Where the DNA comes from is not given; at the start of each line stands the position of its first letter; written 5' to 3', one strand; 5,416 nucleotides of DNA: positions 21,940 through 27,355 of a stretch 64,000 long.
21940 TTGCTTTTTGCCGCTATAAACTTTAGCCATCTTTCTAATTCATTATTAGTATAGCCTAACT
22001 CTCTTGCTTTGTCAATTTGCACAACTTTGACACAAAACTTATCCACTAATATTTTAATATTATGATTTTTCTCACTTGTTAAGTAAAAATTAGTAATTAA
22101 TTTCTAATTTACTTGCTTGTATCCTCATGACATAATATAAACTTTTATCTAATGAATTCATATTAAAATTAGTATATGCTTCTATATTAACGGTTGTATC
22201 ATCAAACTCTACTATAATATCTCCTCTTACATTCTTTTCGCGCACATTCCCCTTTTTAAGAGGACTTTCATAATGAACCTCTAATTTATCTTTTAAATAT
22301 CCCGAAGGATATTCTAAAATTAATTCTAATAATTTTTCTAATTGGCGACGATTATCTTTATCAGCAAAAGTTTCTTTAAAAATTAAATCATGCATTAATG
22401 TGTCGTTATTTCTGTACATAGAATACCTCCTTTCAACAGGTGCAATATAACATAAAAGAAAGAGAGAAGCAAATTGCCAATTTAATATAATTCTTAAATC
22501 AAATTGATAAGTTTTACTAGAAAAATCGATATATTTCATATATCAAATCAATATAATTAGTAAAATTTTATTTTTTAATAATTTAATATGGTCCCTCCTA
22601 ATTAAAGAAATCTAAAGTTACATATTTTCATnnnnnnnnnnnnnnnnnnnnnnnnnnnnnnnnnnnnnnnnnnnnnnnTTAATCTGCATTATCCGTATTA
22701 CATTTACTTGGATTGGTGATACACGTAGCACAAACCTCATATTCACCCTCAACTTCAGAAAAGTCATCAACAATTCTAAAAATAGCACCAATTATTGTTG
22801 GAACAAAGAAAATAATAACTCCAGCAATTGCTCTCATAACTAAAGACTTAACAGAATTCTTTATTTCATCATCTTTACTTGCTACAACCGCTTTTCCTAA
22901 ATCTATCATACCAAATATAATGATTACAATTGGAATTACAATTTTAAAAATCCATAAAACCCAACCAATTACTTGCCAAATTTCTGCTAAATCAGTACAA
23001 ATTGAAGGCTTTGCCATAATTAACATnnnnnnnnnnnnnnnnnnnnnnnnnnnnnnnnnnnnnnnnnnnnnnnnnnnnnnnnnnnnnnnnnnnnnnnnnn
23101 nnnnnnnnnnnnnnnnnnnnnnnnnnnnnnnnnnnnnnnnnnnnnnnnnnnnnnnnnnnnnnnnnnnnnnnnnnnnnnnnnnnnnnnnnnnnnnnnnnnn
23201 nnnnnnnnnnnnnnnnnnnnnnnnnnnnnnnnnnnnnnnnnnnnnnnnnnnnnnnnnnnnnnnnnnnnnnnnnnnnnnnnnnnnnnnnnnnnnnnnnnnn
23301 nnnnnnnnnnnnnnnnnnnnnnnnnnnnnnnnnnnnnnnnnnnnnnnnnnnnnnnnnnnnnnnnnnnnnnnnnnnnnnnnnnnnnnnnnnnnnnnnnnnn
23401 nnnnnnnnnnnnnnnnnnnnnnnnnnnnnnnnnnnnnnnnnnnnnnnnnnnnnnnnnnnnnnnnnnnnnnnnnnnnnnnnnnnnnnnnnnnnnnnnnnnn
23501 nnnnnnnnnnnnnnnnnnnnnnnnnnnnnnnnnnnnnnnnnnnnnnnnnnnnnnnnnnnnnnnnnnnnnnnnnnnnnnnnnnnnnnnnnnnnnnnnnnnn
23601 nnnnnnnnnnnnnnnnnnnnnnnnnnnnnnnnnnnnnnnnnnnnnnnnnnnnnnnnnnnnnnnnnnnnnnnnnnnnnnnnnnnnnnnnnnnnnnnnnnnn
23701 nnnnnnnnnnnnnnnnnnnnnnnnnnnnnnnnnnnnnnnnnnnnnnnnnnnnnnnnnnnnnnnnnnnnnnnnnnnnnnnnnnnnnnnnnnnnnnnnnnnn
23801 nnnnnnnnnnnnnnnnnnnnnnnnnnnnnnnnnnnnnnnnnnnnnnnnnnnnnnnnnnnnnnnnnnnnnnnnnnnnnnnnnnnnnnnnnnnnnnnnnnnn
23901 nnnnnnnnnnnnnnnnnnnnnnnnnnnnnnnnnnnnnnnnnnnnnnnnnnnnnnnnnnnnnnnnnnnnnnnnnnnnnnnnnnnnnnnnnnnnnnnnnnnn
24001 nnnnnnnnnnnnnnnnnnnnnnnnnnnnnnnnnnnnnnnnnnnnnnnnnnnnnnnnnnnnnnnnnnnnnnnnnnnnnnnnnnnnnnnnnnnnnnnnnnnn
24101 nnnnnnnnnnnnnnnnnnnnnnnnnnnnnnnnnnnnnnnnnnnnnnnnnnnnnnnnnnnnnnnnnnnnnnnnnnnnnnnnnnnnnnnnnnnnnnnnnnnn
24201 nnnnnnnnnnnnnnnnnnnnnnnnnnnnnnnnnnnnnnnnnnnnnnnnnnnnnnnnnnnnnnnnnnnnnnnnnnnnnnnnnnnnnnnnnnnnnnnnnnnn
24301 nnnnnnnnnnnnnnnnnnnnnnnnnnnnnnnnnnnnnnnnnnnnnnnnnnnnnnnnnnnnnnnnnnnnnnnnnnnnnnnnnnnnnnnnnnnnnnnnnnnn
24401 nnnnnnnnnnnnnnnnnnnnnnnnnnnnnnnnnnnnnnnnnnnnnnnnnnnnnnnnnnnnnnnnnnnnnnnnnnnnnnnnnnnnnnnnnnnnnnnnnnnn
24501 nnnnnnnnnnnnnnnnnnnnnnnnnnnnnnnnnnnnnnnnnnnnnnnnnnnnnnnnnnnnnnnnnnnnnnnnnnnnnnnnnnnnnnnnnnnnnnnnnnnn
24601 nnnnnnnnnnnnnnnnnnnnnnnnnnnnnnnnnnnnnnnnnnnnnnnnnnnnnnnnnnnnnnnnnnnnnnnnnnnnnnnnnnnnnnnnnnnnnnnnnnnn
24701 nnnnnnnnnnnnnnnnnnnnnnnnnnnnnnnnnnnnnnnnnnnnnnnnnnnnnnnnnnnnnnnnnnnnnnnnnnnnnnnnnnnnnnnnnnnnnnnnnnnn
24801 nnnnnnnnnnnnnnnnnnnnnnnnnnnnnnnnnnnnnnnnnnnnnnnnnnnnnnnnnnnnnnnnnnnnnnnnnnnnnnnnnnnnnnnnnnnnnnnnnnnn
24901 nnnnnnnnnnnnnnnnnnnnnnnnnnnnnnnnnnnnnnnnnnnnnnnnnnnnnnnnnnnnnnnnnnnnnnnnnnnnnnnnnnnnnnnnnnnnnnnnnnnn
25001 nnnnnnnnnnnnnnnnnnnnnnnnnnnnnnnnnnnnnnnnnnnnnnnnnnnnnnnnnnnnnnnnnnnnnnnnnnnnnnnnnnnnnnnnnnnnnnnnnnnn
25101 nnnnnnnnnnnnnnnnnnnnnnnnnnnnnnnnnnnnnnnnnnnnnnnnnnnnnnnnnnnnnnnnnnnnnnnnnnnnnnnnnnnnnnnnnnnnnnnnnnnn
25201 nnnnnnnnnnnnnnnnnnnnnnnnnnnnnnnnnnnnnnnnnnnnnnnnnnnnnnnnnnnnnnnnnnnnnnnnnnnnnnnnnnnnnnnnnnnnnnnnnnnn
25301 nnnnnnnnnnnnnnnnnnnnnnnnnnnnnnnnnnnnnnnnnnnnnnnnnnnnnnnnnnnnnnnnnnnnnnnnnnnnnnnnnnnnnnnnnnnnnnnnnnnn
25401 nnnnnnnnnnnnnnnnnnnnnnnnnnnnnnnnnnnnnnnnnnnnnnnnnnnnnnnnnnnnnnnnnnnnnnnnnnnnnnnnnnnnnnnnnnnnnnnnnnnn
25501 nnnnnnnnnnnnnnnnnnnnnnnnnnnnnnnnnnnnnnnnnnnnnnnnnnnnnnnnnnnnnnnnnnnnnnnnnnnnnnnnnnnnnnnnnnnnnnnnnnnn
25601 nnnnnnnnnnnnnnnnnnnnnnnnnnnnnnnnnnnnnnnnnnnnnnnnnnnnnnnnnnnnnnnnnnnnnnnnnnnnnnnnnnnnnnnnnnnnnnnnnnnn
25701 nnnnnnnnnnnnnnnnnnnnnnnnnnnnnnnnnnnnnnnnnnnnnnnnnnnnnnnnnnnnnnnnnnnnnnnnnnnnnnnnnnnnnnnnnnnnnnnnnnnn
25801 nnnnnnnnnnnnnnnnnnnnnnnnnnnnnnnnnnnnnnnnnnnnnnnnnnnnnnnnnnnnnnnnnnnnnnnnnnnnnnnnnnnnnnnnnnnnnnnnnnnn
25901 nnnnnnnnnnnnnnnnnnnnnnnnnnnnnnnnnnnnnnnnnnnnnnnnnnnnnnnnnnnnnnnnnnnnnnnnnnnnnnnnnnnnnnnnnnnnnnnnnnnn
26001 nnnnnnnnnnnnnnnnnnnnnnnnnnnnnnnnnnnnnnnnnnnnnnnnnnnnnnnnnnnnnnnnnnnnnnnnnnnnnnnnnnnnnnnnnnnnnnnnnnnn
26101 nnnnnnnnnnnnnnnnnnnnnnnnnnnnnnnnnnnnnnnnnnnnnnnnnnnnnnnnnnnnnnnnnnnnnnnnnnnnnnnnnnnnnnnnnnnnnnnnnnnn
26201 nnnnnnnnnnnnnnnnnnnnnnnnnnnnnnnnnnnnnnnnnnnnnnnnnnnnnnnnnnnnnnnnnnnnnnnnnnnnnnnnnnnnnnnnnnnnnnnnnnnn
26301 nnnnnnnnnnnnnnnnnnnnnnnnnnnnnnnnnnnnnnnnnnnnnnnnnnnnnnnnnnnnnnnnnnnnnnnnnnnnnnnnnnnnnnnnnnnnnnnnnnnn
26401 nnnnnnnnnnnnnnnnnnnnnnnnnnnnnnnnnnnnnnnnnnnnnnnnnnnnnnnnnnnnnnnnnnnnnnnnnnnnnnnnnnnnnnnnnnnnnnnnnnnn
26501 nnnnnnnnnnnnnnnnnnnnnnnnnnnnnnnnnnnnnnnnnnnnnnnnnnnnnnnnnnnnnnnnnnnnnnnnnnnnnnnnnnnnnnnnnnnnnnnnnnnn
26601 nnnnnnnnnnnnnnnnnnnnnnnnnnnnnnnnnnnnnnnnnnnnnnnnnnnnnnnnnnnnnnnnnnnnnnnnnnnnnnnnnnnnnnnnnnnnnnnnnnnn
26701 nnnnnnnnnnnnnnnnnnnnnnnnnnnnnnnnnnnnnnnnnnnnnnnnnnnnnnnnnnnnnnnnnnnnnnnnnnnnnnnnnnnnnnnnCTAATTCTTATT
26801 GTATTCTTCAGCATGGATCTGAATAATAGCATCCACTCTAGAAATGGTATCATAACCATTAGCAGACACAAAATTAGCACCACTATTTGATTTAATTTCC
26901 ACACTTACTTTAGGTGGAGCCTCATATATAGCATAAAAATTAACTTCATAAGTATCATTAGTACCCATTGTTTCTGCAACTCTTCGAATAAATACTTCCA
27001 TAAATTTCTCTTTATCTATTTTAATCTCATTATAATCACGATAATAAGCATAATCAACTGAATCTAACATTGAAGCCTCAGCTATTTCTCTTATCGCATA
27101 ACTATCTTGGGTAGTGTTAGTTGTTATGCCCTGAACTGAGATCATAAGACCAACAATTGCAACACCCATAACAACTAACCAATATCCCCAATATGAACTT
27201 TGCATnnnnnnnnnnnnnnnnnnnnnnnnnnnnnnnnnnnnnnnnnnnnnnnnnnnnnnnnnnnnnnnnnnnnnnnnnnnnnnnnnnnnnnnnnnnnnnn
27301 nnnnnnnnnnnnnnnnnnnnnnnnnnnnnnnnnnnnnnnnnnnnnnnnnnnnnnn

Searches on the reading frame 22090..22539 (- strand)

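Call 5: search_protein_families(library=pfam, proteins=[window:22090-22539:-], max_evalue=0.1)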
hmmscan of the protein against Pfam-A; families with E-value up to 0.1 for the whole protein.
window:22090-22539:- (149 aa): 1 family
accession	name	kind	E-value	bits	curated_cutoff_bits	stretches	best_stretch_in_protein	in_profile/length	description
PF12784.13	PDDEXK_2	-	0.00018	21.8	27.4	1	49-145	2-97/229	PD-(D/E)XK nuclease family transposase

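Call 6: search_protein_families(library=ncbifam, proteins=[window:22090-22539:-], max_evalue=0.1)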
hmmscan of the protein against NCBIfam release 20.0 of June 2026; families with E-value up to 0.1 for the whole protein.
window:22090-22539:- (149 aa): 1 family
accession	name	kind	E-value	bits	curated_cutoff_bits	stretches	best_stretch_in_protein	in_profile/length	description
TIGR01784.1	T_den_put_tspse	subfamily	0.0089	15.9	52.1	1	49-143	1-93/273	Rpn family recombination-promoting nuclease/putative transposase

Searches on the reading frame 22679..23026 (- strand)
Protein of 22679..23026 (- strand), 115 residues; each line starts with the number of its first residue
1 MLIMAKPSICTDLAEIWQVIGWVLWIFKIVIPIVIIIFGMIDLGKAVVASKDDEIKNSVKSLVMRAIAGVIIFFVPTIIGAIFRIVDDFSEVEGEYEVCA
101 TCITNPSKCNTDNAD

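Call 5: search_protein_families(library=pfam, proteins=[window:22679-23026:-], max_evalue=0.1)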
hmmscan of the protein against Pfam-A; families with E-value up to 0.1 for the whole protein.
window:22679-23026:- (115 aa): 4 families
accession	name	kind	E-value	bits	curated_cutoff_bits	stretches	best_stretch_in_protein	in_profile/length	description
PF18895.5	T4SS_pilin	-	0.0004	20.8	26.6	1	15-82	4-71/71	Type IV secretion system pilin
PF06195.18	DUF996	-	0.0023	18.6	31.3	1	25-84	33-94/138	Protein of unknown function (DUF996)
PF24632.1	DUF7629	-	0.029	14.4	27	1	69-107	17-55/83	Domain of unknown function (DUF7629)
PF12175.13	WSS_VP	-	0.07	13.1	24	1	12-69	2-60/201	White spot syndrome virus structural envelope protein VP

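Call 6: search_protein_families(library=ncbifam, proteins=[window:22679-23026:-], max_evalue=0.1)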
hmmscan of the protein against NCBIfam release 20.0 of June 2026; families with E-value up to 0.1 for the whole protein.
window:22679-23026:- (115 aa): 2 families
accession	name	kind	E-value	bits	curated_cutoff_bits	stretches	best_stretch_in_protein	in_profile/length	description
NF006927.0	PRK09412.1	subfamily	0.013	14.4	369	1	26-78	289-343/433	anaerobic C4-dicarboxylate transporter family protein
NF046011.1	MAG4940_fam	subfamily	0.04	13.3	35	1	26-84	221-279/286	MAG4940 family membrane protein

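Call 92: search_protein_families(library=phrogs, proteins=[window:22679-23026:-], max_evalue=0.01)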
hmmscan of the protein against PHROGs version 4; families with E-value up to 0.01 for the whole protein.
window:22679-23026:- (115 aa): 0 families

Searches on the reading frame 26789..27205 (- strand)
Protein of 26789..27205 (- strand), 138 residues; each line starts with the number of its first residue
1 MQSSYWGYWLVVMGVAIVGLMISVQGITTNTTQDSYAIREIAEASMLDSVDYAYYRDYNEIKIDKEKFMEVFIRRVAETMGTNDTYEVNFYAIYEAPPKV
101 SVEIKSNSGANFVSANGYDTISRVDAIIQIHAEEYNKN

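Call 5: search_protein_families(library=pfam, proteins=[window:26789-27205:-], max_evalue=0.1)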
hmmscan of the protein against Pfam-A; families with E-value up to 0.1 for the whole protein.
window:26789-27205:- (138 aa): 2 families
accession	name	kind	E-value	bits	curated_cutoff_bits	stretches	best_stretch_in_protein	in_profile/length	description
PF17424.7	DUF5411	-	7.7e-53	178.4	30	1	1-131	1-133/134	Family of unknown function (DUF5411)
PF23600.1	DUF7139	-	0.016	15.3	30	1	4-43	20-61/150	Domain of unknown function (DUF7139)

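Call 6: search_protein_families(library=ncbifam, proteins=[window:26789-27205:-], max_evalue=0.1)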
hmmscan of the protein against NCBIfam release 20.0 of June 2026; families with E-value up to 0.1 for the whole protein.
window:26789-27205:- (138 aa): 2 families
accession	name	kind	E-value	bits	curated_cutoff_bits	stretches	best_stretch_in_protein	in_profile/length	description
TIGR03900.1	prc_long_Delta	hypoth_equivalog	0.026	12.5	660.95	1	35-117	810-891/973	MXAN_5808 family serine peptidase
NF053549.1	FtsL_Actino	equivalog_domain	0.069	13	55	1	8-42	3-36/83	cell division protein FtsL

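Call 92: search_protein_families(library=phrogs, proteins=[window:26789-27205:-], max_evalue=0.01)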
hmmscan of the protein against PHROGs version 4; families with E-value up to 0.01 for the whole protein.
window:26789-27205:- (138 aa): 0 families
